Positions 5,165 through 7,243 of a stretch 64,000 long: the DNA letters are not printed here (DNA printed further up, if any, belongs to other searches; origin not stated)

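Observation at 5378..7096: Ras-like G domain fused to a split zinc ribbon and a possible FHA-like N-terminus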

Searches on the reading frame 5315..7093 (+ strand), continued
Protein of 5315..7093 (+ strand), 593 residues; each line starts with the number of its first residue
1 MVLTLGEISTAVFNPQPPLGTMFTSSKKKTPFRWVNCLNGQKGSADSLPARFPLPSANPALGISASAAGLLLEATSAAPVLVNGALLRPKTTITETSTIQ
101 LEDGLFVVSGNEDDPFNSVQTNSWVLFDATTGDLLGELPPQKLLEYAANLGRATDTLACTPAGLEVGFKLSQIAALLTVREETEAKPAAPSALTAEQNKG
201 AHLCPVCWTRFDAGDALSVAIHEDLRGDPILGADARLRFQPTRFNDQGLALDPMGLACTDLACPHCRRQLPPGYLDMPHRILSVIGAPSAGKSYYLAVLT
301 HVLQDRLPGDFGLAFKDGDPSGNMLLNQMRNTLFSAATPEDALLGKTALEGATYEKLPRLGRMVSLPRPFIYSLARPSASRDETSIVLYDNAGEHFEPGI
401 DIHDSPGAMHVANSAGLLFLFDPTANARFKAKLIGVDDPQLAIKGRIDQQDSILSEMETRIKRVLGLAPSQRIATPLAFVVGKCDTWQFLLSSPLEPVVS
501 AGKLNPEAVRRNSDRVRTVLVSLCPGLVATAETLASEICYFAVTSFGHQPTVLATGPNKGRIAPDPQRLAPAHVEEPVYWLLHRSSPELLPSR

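Call 36: predict_structure(alignment_id=A1)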
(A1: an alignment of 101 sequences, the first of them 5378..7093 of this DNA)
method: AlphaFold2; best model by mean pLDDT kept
length: 572 residues; sequences in the alignment: 101
mean_pLDDT: 92.9   pTM: 0.73
mean pLDDT of the five models: 92.9, 92.9, 92.4, 92.4, 92.4
residues with pLDDT >= 90: 488; 70-90: 56; 50-70: 10; < 50: 18
segments of 3 or more residues with pLDDT < 50: 1-4, 160-173
pLDDT, mean of each block of 10 residues (from residue 1): 58 96 94 90 95 95 95 97 95 92 97 97 97 97 97 82 40 67 95 97 96 97 97 98 96 95 95 98 98 97 97 98 84 91 94 91 94 83 82 97 97 96 92 94 94 98 98 98 98 99 97 98 98 97 98 99 95 92
secondary structure, 60 per line:
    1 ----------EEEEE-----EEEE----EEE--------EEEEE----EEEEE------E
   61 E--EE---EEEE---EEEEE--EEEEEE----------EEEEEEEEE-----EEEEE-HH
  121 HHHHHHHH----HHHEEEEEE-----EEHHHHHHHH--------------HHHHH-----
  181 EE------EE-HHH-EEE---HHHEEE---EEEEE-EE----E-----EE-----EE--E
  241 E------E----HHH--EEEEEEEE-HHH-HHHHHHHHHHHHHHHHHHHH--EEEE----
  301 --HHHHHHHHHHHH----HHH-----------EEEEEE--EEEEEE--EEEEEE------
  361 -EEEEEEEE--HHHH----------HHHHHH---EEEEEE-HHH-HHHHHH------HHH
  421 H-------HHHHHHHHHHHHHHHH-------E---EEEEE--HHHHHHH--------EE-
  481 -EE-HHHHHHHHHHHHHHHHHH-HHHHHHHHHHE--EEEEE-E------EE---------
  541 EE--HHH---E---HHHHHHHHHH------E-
elements in order: E11-15 E21-24 E29-31 E40-44 E49-53 E69-72 E76-80 E83-88 E99-107 E113-117 H119-128 E136-141 H149-156 H171-175 E196-198 E205-207 E211-215 E258-265 H271-290 E293-296 H303-314 E333-338 E341-346 E349-354 E362-369 H372-375 H386-391 E395-400 H406-411 H418-421 H429-444 E456-460 H463-469 H485-502 H504-513 E517-521 H555-564

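Call 38: fold_search(model_id=the predicted structure, library=pdb)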
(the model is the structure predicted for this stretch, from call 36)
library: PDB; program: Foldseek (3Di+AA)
matches with E <= 10: 1118; with E <= 0.001: 106
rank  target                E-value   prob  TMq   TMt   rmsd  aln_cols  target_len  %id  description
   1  3wxm_A                1.3e-05  1.00  0.22  0.28  12.1       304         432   13  Crystal structure of archaeal Pelota and GTP-bound EF1 alpha complex (released 2014-09-03)
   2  6vkj                  2.7e-05  1.00  0.24  0.40   9.0       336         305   11  Crystal structure of the G domain of human guanylate-binding protein 2 (hGBP2) in complex with GDP (released 2021-01-27)
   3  3p26_B                2.7e-05  1.00  0.19  0.24  10.1       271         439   14  Crystal structure of S. cerevisiae Hbs1 protein (apo-form), a translational GTPase involved in RNA quality control pat (released 2010-11-17)
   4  9bdp_EF1A             3.0e-05  1.00  0.23  0.29  13.1       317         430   10  80S ribosome bound with angiogenin and complex of eEF1A and Ala-tRNAAla (released 2024-07-24)
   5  5w75_B                4.5e-05  1.00  0.21  0.30   7.1       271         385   13  Crystal Structure of Reconstructed Bacterial Elongation Factor Node 168 (released 2018-04-25)
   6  3wxm_C                5.3e-05  1.00  0.21  0.26  11.9       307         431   12  Crystal structure of archaeal Pelota and GTP-bound EF1 alpha complex (released 2014-09-03)
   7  9a1g_MODEL_1_A        7.1e-05  1.00  0.23  0.22  12.5       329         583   11  Structures of multiple states of the hGBP1 resolved by FRET, SAXS, and EPR (released 2022-05-20)
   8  3p26_A                8.0e-05  1.00  0.20  0.25   8.1       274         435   13  Crystal structure of S. cerevisiae Hbs1 protein (apo-form), a translational GTPase involved in RNA quality control pat (released 2010-11-17)
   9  6mij                  8.0e-05  1.00  0.22  0.30   8.6       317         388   10  Crystal structure of EF-Tu from Acinetobacter baumannii in complex with Mg2+ and GDP (released 2018-10-03)
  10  3wxm_E                8.0e-05  1.00  0.22  0.28  11.8       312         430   12  Crystal structure of archaeal Pelota and GTP-bound EF1 alpha complex (released 2014-09-03)
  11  8r1a_A                8.0e-05  0.99  0.19  0.19  13.0       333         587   11  Model of the membrane-bound GBP1 oligomer (released 2024-01-17)
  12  5lzt_jj               8.4e-05  1.00  0.21  0.26   8.8       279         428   13  Structure of the mammalian ribosomal termination complex with eRF1 and eRF3. (released 2016-11-30)
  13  7tvf_B                8.9e-05  1.00  0.21  0.59   7.1       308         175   10  Crystal structure of the SHOC2-MRAS-PP1CA (SMP) complex to a resolution of 2.17 Angstrom (released 2022-05-04)
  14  3p27_B                8.9e-05  1.00  0.20  0.25   8.8       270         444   13  Crystal structure of S. cerevisiae Hbs1 protein (GDP-bound form), a translational GTPase involved in RNA quality contr (released 2010-11-17)
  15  2bc9                  8.9e-05  1.00  0.23  0.38   9.4       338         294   12  Crystal-structure of the N-terminal large GTPase Domain of human Guanylate Binding protein 1 (hGBP1) in complex with non (released 2006-03-07)
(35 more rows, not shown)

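Call 43: search_protein_families(library=pfam, proteins=[P0143, P0150, P0156, P0177, P0202, P0168, P0181, P0164, P0158, P0137], max_evalue=0.05)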
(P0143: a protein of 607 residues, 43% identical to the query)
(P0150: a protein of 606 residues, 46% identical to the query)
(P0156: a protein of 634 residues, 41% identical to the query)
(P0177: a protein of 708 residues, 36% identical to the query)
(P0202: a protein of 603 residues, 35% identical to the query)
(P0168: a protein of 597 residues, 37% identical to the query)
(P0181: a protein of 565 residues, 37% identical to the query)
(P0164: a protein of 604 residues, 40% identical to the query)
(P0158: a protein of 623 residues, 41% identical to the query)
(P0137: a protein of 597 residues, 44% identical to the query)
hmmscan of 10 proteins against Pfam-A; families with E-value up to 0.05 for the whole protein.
P0143 (607 aa): 5 families
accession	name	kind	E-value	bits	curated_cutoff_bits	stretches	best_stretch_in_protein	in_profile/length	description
PF19993.5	DO-GTPase2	-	5.5e-06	26.6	27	0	291-325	4-36/226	Double-GTPase 2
PF00498.31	FHA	-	1e-05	26.3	20.7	1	27-86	1-62/67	FHA domain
PF19975.5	DO-GTPase1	-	0.00027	20.8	27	1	292-346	2-52/271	Double-GTPase 1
PF16697.10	Yop-YscD_cpl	-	0.00044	20.9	33.2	1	20-86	12-79/94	Inner membrane component of T3SS, cytoplasmic domain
PF24883.2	NPHP3_N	-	0.031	14.9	24.8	0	288-342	23-76/164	Nephrocystin 3, N-terminal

P0150 (606 aa): 4 families
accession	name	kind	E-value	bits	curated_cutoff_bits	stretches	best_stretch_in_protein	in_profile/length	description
PF19993.5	DO-GTPase2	-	3.2e-06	27.4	27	1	274-487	2-174/226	Double-GTPase 2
PF19975.5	DO-GTPase1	-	0.0076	16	27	0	277-298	2-23/271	Double-GTPase 1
PF00498.31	FHA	-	0.025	15.4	20.7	0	30-86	3-63/67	FHA domain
PF13401.12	AAA_22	-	0.043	14.6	27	0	272-355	5-84/130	AAA domain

P0156 (634 aa): 2 families
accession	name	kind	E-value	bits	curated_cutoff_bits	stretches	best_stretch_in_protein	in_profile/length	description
PF19993.5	DO-GTPase2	-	0.0021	18.2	27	0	401-453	89-130/226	Double-GTPase 2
PF00498.31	FHA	-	0.0035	18.2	20.7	1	29-86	2-60/67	FHA domain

P0177 (708 aa): 3 families
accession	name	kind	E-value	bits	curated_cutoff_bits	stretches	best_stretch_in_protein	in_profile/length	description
PF00498.31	FHA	-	1.2e-19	70.9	20.7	2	520-582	1-63/67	FHA domain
PF16697.10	Yop-YscD_cpl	-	1.4e-12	48.1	33.2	1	513-594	12-92/94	Inner membrane component of T3SS, cytoplasmic domain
PF19993.5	DO-GTPase2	-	0.00028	21.1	27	1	388-471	86-160/226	Double-GTPase 2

P0202 (603 aa): 0 families

P0168 (597 aa): 2 families
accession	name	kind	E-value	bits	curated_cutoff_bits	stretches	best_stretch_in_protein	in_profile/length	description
PF19993.5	DO-GTPase2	-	0.00043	20.5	27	0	284-314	2-32/226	Double-GTPase 2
PF13401.12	AAA_22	-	0.02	15.7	27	0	282-312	5-33/130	AAA domain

P0181 (565 aa): 2 families
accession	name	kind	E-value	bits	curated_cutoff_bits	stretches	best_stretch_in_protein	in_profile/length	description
PF19993.5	DO-GTPase2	-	5.7e-05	23.3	27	1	264-466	4-174/226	Double-GTPase 2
PF19975.5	DO-GTPase1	-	0.046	13.4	27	0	265-315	2-48/271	Double-GTPase 1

P0164 (604 aa): 2 families
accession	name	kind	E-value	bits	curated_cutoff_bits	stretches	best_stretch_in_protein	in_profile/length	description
PF16697.10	Yop-YscD_cpl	-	0.017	15.8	33.2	0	42-110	9-79/94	Inner membrane component of T3SS, cytoplasmic domain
PF19993.5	DO-GTPase2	-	0.02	15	27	0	389-438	86-137/226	Double-GTPase 2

P0158 (623 aa): 3 families
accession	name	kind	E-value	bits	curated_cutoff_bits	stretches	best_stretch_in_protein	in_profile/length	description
PF19993.5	DO-GTPase2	-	2e-06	28.1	27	1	392-446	82-138/226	Double-GTPase 2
PF19975.5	DO-GTPase1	-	0.00055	19.7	27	1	299-349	2-48/271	Double-GTPase 1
PF01580.24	FtsK_SpoIIIE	-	0.037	13.9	24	0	299-316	44-61/221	FtsK/SpoIIIE family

P0137 (597 aa): 1 family
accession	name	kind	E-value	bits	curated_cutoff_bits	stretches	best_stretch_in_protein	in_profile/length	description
PF19993.5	DO-GTPase2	-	6.1e-06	26.5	27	1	280-492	2-178/226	Double-GTPase 2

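Call 53: find_encoding_contigs(protein=P0143, flank=10000, max_places=3)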
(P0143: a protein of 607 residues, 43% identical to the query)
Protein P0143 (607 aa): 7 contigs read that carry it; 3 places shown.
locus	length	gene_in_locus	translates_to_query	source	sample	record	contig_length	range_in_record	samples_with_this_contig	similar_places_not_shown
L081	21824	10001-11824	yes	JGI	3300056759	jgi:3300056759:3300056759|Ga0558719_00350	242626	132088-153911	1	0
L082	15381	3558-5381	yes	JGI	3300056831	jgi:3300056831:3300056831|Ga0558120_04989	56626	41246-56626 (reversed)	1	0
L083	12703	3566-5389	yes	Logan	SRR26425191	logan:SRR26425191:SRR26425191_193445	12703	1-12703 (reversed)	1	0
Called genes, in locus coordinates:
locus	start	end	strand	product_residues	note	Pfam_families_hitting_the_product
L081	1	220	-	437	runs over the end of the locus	PF01011:PQQ (faint), PF13360:PQQ_2, PF13570:Beta-prop_ACSF4 (weak)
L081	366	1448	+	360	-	-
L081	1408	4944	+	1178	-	PF00069:Pkinase, PF01636:APH (faint), PF07714:PK_Tyr_Ser-Thr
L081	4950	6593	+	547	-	PF16697:Yop-YscD_cpl, PF00498:FHA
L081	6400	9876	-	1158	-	PF00069:Pkinase, PF07714:PK_Tyr_Ser-Thr, PF23381:Beta-prop_IFT122_1st, PF24814:WD40_Prp19, PF25174:Beta-prop_THOC3, PF23414:Beta-prop_EML_2, PF25175:Beta-prop_WDR5, PF24814:WD40_Prp19, +51 more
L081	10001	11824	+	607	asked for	PF00498:FHA (faint), PF19993:DO-GTPase2 (faint)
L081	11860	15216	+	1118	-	PF20013:GAP1-N2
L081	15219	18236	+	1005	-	-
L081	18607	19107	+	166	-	PF06271:RDD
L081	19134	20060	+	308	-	PF01618:MotA_ExbB (weak)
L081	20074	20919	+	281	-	-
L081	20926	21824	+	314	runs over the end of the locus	-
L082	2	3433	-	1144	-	?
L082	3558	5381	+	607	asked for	PF00498:FHA (faint), PF19993:DO-GTPase2 (faint)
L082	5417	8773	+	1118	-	PF20013:GAP1-N2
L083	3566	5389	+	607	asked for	PF00498:FHA (faint), PF19993:DO-GTPase2 (faint)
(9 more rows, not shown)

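Call 64: search_solved_structures(query=A1, max_evalue=1, show_alignments=2)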
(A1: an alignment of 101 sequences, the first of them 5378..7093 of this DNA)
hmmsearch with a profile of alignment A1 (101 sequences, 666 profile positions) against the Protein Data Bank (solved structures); distinct sequences matched with E-value up to 1: 41.
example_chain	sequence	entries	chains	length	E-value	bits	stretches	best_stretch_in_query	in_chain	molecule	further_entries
3po8_A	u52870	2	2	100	2.4e-05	26.3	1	13-102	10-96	Putative uncharacterized protein TB39.8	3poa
2lc1_A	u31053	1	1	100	3.3e-05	25.8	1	13-101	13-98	Putative uncharacterized protein TB39.8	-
2aff_A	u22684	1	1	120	0.0001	24.2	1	17-91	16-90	Antigen KI-67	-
1r21_A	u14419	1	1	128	0.00012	24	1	17-91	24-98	Antigen Ki-67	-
3oun_A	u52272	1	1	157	0.00023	23.1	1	13-94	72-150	Putative uncharacterized protein TB39.8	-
2fez_A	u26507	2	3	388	0.00063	21.6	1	7-102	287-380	Probable regulatory protein embR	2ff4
6hc0_B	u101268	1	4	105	0.0018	20.1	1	18-99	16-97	GGDEF domain protein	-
6hc1_A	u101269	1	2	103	0.0018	20.1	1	18-99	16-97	GGDEF domain protein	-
7z3c_A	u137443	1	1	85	0.0035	19.1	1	106-173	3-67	Adventurous gliding motility protein X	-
6hbz_A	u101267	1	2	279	0.0039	19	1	18-108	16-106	GGDEF domain protein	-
6i2q_B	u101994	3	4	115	0.0056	18.5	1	22-108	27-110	Glycogen accumulation regulator GarA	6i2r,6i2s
3fm8_A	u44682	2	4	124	0.0057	18.4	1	25-98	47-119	Kinesin-like protein KIF13B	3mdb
3gqs_A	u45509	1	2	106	0.0074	18.1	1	24-100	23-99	Adenylate cyclase-like protein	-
1wln_A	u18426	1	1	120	0.011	17.5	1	32-97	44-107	Afadin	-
8p5r_G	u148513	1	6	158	0.013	17.3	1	22-108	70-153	Glycogen accumulation regulator GarA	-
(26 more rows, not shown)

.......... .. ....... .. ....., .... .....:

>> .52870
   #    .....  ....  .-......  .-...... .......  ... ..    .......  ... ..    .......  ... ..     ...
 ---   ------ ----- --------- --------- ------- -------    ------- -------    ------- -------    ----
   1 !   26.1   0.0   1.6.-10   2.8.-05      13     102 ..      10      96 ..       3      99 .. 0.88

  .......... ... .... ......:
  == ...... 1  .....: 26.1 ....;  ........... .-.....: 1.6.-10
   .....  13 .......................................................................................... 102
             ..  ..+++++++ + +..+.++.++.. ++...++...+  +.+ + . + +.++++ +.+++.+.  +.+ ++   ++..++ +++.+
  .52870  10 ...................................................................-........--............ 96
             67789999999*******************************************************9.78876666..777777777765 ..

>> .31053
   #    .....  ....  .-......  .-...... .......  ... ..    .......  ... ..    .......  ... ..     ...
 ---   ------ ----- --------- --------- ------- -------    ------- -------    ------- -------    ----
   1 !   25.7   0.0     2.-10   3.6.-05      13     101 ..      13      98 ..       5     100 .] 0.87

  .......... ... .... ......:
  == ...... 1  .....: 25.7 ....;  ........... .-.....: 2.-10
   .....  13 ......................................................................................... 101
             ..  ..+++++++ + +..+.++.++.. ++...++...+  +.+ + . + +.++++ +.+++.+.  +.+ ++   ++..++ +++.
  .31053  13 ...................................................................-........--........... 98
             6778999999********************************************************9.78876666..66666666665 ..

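Call 71: find_encoding_contigs(protein=P0167, flank=8000, max_places=2)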
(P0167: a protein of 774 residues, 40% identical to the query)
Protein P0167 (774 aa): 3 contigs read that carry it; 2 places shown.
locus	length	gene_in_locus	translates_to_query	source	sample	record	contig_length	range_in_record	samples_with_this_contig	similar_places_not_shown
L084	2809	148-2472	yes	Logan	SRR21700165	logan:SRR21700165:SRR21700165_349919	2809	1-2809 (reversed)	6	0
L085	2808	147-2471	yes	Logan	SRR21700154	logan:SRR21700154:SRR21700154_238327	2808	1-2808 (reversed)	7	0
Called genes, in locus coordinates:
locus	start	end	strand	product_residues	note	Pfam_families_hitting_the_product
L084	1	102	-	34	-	?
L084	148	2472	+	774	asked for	PF13676:TIR_2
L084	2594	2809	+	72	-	?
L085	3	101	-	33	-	?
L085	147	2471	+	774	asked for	PF13676:TIR_2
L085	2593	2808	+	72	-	?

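Call 72: find_encoding_contigs(protein=P0122, flank=8000, max_places=2)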
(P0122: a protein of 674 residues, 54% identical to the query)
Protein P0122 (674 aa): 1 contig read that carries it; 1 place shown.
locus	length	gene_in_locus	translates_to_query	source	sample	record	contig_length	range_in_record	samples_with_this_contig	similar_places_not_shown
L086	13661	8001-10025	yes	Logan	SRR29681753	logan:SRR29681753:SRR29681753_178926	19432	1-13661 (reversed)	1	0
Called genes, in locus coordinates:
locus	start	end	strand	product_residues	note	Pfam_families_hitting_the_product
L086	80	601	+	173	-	PF02283:CobU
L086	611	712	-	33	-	-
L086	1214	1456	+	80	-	PF19891:DUF6364 (weak)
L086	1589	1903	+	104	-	PF00829:Ribosomal_L21p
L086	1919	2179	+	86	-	PF01016:Ribosomal_L27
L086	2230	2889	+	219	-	-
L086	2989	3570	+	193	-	PF19502:DUF6036 (weak)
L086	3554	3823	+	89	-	-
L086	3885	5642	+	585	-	PF00005:ABC_tran, PF02463:SMC_N (weak), PF13401:AAA_22 (weak), PF13304:AAA_21 (faint), PF01061:ABC2_membrane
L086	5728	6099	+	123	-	-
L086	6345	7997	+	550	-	-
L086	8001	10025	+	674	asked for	PF19993:DO-GTPase2 (faint)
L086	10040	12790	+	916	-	PF20013:GAP1-N2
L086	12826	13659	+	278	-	?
